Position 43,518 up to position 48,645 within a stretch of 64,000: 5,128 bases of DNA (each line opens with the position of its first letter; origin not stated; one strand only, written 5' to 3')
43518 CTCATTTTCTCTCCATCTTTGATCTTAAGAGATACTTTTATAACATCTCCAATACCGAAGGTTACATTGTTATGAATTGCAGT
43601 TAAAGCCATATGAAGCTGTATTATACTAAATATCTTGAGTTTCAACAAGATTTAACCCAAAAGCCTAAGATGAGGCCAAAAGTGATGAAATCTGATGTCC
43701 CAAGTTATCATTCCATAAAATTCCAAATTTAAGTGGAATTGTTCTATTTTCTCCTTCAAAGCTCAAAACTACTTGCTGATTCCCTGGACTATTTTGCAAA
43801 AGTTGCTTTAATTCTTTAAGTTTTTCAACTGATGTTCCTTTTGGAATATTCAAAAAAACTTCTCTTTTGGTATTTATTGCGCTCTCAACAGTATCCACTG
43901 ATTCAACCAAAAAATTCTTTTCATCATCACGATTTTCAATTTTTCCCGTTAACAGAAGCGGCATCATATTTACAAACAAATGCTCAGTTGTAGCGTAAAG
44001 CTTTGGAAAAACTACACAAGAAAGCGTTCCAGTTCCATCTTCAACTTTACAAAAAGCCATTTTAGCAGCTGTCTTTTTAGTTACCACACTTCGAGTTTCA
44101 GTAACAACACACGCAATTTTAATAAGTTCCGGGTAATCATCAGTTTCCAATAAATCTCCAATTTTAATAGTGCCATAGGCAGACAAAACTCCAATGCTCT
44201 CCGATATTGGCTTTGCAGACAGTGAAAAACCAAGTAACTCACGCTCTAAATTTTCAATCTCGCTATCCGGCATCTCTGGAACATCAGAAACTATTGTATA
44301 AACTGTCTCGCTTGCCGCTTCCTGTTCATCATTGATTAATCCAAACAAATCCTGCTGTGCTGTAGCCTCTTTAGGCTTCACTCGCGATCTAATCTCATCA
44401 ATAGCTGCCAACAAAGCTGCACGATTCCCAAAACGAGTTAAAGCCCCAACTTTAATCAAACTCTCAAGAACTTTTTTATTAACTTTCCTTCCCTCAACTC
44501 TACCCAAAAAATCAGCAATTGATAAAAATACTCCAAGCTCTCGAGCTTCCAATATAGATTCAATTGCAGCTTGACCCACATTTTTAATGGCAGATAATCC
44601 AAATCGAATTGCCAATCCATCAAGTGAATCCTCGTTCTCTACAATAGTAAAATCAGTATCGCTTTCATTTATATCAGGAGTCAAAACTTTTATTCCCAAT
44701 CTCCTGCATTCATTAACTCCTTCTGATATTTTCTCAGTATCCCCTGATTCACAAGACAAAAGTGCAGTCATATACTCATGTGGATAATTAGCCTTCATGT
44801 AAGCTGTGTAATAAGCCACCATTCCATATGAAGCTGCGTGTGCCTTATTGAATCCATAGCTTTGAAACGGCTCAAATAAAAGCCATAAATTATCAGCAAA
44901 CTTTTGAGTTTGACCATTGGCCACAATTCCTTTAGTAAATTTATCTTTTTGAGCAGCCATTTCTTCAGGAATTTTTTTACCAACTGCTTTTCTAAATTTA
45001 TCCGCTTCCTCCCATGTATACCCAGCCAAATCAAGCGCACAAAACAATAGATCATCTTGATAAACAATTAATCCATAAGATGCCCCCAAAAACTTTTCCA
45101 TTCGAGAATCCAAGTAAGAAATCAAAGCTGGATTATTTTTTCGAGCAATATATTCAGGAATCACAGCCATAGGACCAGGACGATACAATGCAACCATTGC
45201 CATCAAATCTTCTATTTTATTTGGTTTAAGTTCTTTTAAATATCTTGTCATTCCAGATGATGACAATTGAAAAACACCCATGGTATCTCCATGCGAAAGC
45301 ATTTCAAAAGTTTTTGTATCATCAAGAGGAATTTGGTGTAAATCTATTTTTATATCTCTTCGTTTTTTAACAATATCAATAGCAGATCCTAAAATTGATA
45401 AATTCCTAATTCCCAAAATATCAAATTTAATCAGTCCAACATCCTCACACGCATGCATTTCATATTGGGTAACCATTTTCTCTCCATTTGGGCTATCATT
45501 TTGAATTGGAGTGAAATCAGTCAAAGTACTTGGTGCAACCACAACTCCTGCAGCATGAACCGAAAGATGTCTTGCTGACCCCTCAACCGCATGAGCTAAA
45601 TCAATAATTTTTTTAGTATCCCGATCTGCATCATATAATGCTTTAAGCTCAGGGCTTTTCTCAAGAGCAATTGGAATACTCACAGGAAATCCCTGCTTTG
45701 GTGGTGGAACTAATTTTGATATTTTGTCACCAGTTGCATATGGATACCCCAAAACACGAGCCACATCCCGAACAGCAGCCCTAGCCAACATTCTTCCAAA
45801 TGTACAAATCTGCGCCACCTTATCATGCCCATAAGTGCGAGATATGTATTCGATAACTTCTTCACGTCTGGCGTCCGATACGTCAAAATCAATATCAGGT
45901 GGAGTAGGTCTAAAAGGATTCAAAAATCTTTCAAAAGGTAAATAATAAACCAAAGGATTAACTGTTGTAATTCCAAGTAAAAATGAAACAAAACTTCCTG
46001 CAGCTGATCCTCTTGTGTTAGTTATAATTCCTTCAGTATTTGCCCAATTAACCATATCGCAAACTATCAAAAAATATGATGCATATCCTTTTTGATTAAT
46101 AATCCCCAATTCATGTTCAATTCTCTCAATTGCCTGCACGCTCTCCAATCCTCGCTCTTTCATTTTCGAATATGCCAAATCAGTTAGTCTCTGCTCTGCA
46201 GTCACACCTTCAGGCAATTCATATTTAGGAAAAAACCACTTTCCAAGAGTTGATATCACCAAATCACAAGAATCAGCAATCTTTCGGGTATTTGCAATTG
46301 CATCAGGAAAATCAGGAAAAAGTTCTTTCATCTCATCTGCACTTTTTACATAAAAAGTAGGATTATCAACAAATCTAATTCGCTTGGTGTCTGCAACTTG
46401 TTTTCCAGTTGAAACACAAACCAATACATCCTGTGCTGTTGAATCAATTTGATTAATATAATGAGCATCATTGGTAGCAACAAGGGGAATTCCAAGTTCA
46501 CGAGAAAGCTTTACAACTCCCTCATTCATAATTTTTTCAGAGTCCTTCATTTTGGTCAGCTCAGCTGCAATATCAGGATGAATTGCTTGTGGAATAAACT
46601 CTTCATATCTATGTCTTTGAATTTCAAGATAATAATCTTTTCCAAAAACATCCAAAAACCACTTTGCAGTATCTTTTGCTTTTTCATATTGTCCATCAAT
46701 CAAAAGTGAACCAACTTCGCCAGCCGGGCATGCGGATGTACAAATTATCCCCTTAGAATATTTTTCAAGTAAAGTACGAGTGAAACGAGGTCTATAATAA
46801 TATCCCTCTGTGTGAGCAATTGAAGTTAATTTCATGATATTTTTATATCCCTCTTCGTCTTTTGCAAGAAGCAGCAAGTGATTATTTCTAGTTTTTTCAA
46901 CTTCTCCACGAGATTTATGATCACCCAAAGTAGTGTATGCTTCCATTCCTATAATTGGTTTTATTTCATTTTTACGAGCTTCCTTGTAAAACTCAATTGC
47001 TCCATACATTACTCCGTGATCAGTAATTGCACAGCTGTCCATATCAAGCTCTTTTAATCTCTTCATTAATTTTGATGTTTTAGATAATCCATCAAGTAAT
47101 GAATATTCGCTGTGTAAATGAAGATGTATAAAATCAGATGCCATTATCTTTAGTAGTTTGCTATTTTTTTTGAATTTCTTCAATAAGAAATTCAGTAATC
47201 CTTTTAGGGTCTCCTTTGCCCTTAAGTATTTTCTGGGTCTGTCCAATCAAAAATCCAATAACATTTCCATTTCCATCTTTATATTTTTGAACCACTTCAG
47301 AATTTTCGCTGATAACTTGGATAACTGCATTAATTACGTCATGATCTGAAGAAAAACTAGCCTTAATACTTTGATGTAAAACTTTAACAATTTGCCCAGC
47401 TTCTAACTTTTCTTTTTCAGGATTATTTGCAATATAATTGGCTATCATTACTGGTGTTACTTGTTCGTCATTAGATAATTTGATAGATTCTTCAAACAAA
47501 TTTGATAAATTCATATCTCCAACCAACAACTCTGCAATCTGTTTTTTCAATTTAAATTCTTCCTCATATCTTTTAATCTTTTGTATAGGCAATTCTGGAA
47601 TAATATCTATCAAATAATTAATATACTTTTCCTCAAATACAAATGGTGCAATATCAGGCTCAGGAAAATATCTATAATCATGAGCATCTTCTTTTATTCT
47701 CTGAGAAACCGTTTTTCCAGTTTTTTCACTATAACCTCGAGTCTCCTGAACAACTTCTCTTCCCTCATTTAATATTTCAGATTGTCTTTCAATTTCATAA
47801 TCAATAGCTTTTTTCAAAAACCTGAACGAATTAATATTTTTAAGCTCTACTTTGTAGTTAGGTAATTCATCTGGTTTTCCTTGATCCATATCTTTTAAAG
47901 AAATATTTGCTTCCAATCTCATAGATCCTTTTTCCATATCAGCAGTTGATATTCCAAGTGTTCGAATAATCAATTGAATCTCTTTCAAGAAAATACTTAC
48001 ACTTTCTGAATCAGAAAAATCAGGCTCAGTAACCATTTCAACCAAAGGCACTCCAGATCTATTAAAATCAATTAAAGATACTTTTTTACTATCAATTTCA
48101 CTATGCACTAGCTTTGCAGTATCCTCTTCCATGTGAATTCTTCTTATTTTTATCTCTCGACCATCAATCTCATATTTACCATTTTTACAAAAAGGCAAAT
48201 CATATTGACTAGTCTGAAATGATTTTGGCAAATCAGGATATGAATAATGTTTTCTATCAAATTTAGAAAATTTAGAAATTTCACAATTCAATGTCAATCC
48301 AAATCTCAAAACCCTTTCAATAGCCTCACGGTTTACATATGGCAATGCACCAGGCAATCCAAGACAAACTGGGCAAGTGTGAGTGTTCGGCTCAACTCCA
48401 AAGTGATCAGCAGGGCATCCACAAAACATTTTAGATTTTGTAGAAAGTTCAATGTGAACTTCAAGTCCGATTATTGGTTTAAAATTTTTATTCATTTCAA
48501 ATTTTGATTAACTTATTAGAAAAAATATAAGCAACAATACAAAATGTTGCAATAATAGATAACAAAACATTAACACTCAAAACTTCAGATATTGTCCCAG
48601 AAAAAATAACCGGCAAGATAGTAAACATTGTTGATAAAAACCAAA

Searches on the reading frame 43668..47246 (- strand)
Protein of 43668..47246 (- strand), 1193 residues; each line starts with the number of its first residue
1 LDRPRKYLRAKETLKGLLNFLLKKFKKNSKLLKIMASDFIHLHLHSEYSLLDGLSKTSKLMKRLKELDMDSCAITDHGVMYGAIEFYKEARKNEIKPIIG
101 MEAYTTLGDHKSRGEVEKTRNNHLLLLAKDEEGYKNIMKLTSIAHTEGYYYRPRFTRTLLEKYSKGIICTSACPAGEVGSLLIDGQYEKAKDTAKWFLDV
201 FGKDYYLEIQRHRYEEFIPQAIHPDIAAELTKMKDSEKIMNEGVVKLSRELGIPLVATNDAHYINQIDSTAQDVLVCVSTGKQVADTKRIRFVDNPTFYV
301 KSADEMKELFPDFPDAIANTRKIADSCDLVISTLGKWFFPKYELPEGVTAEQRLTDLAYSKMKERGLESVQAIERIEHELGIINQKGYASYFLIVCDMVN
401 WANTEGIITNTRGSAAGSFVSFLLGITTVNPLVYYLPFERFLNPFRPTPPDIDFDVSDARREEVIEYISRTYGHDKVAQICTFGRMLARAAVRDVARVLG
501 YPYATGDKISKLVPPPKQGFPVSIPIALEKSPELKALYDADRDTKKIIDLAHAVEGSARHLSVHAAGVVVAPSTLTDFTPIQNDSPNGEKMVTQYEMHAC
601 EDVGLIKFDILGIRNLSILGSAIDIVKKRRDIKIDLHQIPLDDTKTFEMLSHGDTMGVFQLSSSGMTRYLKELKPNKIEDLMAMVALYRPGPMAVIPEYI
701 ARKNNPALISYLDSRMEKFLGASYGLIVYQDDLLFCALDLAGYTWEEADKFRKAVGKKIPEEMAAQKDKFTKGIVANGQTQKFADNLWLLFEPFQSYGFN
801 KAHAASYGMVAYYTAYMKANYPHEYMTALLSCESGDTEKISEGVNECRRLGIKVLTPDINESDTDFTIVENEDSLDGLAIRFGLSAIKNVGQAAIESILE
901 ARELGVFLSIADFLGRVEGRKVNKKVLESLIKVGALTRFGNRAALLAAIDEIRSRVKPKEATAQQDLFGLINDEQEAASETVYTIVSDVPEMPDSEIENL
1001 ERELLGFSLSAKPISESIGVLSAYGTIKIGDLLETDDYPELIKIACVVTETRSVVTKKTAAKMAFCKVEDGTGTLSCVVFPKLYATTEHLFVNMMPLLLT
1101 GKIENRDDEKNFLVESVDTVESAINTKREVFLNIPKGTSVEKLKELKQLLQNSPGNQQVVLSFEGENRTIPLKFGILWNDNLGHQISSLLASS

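Call 16: search_protein_families(library=pfam, proteins=[window:43668-47246:-], max_evalue=0.00001)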
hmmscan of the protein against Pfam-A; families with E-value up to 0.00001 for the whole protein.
window:43668-47246:- (1193 aa): 5 families
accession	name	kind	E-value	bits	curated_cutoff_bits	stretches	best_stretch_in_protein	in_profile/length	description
PF07733.18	DNA_pol3_alpha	-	2.1e-89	300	23.9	1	354-612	3-260/260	Bacterial DNA polymerase III alpha NTPase domain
PF02811.25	PHP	-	2.1e-56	191.2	26.4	1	41-212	1-164/164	PHP domain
PF17657.6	DNA_pol3_finger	-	4.7e-53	179.4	22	1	615-778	1-166/166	Bacterial DNA polymerase III alpha subunit finger domain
PF14579.12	HHH_6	-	8e-28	96.9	25.6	1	851-944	1-89/90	Helix-hairpin-helix motif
PF01336.31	tRNA_anti-codon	-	4.1e-07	30.3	27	1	1048-1117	7-72/75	OB-fold nucleic acid binding domain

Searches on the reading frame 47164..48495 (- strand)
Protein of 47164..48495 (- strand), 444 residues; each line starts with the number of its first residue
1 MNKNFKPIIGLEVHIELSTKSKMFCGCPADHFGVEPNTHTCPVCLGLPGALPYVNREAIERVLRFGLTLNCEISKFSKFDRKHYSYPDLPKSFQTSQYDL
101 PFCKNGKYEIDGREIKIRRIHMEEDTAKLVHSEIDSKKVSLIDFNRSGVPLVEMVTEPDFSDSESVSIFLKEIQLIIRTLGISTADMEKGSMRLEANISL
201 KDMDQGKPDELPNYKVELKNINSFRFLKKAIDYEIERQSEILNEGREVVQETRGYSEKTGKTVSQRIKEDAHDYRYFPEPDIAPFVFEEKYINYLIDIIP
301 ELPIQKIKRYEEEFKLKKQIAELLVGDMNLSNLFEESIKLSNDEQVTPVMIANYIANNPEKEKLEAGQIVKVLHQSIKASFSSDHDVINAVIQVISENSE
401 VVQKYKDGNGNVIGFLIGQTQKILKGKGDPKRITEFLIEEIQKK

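Call 16: search_protein_families(library=pfam, proteins=[window:47164-48495:-], max_evalue=0.00001)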
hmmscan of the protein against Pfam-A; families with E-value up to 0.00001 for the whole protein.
window:47164-48495:- (444 aa): 2 families
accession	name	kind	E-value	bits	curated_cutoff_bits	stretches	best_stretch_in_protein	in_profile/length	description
PF02934.20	GatB_N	-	1.2e-107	359.7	23.4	1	8-292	2-276/277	GatB/GatE catalytic domain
PF02637.23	GatB_Yqey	-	3.7e-11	43.5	27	1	382-441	89-148/148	GatB domain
